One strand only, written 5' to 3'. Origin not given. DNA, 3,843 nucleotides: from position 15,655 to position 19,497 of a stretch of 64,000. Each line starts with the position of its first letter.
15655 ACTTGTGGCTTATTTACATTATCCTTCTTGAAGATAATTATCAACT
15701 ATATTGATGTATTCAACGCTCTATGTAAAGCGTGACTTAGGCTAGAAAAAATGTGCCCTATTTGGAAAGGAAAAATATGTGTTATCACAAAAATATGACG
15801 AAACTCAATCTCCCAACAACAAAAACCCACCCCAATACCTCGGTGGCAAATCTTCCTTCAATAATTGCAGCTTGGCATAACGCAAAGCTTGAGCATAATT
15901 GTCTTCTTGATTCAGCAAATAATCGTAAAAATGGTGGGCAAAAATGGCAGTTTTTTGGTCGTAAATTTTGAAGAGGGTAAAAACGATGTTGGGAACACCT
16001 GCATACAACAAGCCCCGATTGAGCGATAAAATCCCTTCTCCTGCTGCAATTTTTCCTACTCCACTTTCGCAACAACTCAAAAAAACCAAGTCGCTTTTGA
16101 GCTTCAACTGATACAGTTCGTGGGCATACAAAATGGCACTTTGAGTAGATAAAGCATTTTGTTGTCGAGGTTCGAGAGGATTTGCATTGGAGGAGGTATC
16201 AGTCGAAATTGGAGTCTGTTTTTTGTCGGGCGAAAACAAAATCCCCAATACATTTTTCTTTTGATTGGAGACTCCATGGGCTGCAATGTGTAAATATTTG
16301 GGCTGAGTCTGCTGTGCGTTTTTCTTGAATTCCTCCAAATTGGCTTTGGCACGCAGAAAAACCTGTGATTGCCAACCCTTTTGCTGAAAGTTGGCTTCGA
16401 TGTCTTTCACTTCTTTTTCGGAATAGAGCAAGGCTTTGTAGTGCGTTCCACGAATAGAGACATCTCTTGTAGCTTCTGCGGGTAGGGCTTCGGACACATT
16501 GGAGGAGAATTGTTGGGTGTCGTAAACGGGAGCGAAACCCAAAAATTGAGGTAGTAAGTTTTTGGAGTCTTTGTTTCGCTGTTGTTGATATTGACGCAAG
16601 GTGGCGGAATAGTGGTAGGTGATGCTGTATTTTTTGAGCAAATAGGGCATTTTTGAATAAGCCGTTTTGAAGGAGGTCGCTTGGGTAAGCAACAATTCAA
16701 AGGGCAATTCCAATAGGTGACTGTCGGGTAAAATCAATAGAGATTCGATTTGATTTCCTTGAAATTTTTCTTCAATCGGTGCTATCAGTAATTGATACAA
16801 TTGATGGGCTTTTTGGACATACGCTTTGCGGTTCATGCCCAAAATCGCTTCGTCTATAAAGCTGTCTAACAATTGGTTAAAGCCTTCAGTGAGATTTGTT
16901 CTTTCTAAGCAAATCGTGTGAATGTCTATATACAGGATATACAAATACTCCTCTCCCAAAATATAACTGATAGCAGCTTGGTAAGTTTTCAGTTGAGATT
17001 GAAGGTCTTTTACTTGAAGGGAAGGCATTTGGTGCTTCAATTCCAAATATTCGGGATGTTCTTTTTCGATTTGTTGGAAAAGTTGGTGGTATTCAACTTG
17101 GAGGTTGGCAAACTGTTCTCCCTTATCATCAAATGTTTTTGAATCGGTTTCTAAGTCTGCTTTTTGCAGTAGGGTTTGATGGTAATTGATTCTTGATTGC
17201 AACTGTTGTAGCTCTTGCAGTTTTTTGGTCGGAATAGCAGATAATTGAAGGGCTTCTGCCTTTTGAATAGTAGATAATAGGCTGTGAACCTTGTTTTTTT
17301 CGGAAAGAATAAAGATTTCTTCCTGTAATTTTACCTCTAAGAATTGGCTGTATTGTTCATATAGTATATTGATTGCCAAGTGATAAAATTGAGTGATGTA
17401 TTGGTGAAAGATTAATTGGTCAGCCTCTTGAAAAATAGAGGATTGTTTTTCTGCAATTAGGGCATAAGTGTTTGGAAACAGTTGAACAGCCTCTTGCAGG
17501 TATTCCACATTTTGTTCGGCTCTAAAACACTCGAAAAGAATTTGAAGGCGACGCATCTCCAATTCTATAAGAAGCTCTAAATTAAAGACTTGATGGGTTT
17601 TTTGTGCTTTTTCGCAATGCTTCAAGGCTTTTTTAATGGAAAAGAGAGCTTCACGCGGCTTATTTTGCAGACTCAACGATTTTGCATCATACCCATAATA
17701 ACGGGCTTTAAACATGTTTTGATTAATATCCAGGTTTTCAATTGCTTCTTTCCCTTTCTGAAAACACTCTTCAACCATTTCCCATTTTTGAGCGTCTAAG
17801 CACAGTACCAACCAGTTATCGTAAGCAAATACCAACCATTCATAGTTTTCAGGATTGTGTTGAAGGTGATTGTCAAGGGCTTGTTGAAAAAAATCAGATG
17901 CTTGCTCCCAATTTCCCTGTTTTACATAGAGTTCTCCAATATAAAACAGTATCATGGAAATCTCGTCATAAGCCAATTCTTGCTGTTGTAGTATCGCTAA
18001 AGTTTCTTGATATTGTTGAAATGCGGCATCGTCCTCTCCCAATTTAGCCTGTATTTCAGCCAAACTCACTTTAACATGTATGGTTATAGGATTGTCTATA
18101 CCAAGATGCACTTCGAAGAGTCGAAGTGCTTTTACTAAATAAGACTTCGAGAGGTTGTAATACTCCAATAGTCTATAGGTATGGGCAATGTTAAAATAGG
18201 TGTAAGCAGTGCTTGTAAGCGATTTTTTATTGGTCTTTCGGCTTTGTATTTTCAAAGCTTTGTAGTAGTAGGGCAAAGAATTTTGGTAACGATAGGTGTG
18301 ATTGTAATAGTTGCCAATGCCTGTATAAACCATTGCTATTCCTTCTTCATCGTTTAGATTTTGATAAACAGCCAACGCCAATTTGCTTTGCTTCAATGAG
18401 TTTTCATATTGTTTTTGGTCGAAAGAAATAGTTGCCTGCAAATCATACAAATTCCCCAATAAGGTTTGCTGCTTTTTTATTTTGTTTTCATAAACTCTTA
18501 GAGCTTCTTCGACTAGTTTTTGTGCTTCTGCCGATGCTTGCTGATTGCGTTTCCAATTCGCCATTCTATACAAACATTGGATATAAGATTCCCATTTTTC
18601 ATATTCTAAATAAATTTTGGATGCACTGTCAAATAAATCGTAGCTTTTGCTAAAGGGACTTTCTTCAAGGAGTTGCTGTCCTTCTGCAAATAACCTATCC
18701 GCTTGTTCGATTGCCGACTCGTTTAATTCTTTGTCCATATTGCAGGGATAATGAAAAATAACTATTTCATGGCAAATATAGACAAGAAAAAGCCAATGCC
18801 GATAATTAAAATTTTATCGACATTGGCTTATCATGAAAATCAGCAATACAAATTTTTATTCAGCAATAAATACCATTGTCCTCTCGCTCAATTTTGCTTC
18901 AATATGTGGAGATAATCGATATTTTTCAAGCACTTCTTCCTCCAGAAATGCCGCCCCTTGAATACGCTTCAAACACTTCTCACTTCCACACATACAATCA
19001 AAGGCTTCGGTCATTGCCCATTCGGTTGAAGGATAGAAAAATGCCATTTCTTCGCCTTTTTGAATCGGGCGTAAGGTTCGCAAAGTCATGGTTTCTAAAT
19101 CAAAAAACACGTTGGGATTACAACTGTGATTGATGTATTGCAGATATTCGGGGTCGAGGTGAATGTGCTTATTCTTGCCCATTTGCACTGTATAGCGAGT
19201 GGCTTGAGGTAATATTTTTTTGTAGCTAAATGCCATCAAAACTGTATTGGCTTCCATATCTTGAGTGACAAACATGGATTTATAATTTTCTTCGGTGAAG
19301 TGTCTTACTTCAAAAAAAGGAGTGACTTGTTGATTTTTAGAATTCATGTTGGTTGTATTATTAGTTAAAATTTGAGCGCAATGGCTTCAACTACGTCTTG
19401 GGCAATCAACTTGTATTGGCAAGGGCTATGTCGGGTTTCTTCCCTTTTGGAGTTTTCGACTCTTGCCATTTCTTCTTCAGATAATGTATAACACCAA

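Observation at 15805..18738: TPR-CHAT paralogs: near-identical protease halves, strongly diverged TPR halves, mosaic relationships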

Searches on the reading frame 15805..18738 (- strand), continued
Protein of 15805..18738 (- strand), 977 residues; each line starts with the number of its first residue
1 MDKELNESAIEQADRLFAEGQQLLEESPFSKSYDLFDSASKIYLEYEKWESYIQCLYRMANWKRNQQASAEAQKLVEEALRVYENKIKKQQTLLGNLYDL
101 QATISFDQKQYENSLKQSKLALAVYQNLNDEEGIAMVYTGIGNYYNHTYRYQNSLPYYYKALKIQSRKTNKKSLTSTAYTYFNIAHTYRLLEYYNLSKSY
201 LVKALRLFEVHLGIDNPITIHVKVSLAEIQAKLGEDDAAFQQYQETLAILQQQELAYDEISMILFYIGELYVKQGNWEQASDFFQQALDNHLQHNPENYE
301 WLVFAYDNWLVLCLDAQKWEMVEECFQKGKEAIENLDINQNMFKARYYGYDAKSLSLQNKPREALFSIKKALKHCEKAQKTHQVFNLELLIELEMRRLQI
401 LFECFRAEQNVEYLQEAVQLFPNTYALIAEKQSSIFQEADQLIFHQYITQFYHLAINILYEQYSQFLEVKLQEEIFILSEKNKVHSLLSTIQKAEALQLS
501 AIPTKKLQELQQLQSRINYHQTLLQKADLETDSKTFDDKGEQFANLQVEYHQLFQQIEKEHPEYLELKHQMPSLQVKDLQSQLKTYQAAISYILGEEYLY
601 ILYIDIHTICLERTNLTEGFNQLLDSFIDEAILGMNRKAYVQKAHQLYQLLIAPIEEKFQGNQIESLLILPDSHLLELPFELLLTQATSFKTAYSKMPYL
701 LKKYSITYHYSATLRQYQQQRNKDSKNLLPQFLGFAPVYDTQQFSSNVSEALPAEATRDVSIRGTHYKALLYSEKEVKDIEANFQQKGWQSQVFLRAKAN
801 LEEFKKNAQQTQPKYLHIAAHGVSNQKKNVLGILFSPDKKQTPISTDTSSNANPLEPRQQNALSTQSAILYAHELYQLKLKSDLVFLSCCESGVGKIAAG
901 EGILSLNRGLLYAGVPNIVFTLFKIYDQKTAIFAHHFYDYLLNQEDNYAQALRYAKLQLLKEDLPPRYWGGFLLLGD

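Call 68: fold_search(model_id=the predicted structure, library=pdb)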
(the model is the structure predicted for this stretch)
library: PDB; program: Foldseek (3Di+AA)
matches with E <= 10: 1553; with E <= 0.001: 293
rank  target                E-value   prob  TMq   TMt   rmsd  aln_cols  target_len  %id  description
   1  8eey_B                6.1e-13  1.00  0.33  0.42  14.4       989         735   12  Cas7-11 in complex with DR-mismatched target RNA, Csx29 and Csx30 (released 2022-11-16)
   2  9hn0_B                5.1e-11  1.00  0.30  0.20  20.1      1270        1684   11  Cryo-EM structure of human separase bound to SCC1 (310-550 aa) (released 2025-09-03)
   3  9hn4_B                6.9e-11  1.00  0.31  0.23  19.3      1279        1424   11  Cryo-EM structure of human separase bound to phosphorylated SCC1 (310-550 aa) (released 2025-09-03)
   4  9hma                  1.1e-10  1.00  0.31  0.23  20.3      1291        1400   10  Cryo-EM structure of apo human separase (released 2025-09-03)
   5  7nj1_A                1.2e-10  1.00  0.30  0.22  20.3      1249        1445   11  CryoEM structure of the human Separase-Securin complex (released 2021-08-04)
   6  7xsr_C                2.1e-10  1.00  0.40  0.55  10.8       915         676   12  Structure of Craspase-target RNA (released 2022-11-09)
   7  9hn5_A                3.4e-10  1.00  0.30  0.22  19.0      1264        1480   11  Cryo-EM structure of human separase bound to phosphorylated SCC1 (100-320 aa) (released 2025-09-03)
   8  8d9g_A                3.5e-10  1.00  0.37  0.50  13.8       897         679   12  gRAMP-TPR-CHAT Non match PFS target RNA(Craspase) (released 2023-06-14)
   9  8d9f_A                3.6e-10  1.00  0.41  0.56  10.7       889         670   12  gRAMP-TPR-CHAT (Craspase) (released 2023-06-14)
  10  7zoq_A                4.4e-10  1.00  0.36  0.41  15.6      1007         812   12  Cryo-EM structure of a CRISPR effector in complex with a caspase regulator (released 2022-11-30)
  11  8rw5                  4.6e-10  1.00  0.32  0.35  20.4      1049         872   10  Symmetry expansion of dimeric transmembrane anti-sigma factor DdvA (released 2024-11-06)
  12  7y83_D                6.0e-10  1.00  0.41  0.58   9.3       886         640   12  CryoEM structure of type III-E CRISPR Craspase gRAMP-crRNA in complex with TPR-CHAT protease bound to non-self RNA tar (released 2022-12-14)
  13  7xsq_B                1.1e-09  1.00  0.40  0.55  11.0       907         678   12  Structure of the Craspase (released 2022-11-09)
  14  8rot_A                1.4e-09  1.00  0.34  0.37  22.3      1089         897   11  Cryo-EM structure of the transmembrane anti-sigma factor DdvA (released 2024-11-06)
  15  7y84_C                1.6e-09  1.00  0.38  0.52  10.8       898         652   13  CryoEM structure of type III-E CRISPR Craspase gRAMP-crRNA in complex with TPR-CHAT protease (released 2022-12-14)
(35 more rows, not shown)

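Call 77: list_cluster_members(proteins=[P0099, window:15808-18738:-, window:51042-53963:+, window:54049-56961:+])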
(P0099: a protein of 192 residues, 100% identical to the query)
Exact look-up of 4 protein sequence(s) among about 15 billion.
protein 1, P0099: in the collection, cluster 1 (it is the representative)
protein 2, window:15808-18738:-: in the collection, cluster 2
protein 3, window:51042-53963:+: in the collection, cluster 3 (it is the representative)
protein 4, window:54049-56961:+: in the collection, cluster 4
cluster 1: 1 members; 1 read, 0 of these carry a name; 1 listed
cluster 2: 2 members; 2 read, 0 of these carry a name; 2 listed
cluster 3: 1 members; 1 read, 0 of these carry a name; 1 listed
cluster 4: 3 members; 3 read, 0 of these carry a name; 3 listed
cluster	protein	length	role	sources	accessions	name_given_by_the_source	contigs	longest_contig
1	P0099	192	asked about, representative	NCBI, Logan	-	-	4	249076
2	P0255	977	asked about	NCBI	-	-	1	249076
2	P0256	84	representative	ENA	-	-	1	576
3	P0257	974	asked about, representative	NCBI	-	-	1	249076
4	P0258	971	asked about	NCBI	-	-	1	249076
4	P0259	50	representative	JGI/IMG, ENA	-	-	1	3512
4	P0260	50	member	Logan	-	-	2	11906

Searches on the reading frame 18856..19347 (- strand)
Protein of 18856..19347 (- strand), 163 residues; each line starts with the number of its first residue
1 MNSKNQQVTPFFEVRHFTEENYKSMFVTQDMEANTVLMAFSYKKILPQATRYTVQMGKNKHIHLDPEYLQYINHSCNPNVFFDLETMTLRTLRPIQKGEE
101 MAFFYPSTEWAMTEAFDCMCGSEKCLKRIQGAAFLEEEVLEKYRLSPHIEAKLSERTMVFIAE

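Call 6: search_protein_families(library=pfam, proteins=[window:18856-19347:-], max_evalue=0.01)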
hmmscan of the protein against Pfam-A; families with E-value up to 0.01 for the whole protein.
window:18856-19347:- (163 aa): 1 family
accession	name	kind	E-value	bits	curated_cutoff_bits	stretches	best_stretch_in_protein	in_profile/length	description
PF00856.33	SET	-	4.8e-10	40.2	22.4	1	28-105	36-104/105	SET domain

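Call 7: search_protein_families(library=padloc, proteins=[window:18856-19347:-], max_evalue=0.01)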
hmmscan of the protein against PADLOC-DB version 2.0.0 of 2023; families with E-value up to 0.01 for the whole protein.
window:18856-19347:- (163 aa): 0 families

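Call 58: search_protein_families(library=ncbifam, proteins=[window:18856-19347:-], max_evalue=0.01)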
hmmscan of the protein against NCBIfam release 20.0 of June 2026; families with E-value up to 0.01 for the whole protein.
window:18856-19347:- (163 aa): 0 families
